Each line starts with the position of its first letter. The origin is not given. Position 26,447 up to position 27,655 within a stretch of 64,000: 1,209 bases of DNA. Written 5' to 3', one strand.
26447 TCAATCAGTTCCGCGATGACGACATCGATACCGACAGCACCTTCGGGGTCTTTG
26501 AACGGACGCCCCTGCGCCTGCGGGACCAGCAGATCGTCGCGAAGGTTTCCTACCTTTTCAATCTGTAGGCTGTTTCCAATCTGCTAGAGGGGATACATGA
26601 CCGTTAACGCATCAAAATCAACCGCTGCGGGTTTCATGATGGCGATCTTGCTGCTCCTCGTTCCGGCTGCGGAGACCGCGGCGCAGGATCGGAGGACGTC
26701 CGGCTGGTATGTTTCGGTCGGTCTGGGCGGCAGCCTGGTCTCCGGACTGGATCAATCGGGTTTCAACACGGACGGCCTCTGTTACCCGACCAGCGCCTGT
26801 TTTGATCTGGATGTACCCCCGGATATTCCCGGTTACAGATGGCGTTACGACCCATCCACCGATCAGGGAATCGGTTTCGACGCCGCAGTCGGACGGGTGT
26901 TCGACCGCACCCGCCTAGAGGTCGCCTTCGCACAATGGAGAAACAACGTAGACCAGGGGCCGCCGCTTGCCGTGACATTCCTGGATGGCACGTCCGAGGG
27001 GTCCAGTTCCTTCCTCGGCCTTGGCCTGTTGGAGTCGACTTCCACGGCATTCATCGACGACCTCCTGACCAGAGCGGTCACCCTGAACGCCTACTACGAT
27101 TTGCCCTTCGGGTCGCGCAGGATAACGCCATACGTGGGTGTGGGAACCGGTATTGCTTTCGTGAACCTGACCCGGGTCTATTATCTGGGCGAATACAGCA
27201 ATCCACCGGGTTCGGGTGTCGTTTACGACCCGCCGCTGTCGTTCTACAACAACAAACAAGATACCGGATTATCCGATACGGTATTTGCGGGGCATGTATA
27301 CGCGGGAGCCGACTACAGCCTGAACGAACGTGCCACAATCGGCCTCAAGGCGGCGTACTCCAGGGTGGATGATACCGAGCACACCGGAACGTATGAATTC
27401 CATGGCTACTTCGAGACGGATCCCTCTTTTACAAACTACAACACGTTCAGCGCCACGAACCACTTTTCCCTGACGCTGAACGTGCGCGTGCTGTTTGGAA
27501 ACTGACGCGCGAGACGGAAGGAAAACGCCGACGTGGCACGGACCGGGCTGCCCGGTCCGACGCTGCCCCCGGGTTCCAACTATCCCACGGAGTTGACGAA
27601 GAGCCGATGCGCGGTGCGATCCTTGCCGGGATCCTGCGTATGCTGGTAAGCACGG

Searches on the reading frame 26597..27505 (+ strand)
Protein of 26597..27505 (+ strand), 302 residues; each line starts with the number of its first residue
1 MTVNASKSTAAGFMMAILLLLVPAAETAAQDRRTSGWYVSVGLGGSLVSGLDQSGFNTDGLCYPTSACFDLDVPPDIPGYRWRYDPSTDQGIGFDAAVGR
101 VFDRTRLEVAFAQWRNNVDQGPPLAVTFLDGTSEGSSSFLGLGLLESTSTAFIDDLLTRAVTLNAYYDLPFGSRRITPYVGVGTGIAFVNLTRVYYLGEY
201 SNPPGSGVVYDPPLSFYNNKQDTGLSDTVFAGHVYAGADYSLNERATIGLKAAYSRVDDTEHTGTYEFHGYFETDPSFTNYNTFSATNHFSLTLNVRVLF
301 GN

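Call 3: search_protein_families(library=pfam, proteins=[window:26597-27505:+])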
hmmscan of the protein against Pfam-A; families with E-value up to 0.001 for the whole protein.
window:26597-27505:+ (302 aa): 2 families
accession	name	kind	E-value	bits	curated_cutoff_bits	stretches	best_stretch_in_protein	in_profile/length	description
PF13505.12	OMP_b-brl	-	1.2e-08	35.8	28.7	1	17-269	4-165/175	Outer membrane protein beta-barrel domain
PF01617.23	Surface_Ag_2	-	1.2e-06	28.7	22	1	150-192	127-169/247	Surface antigen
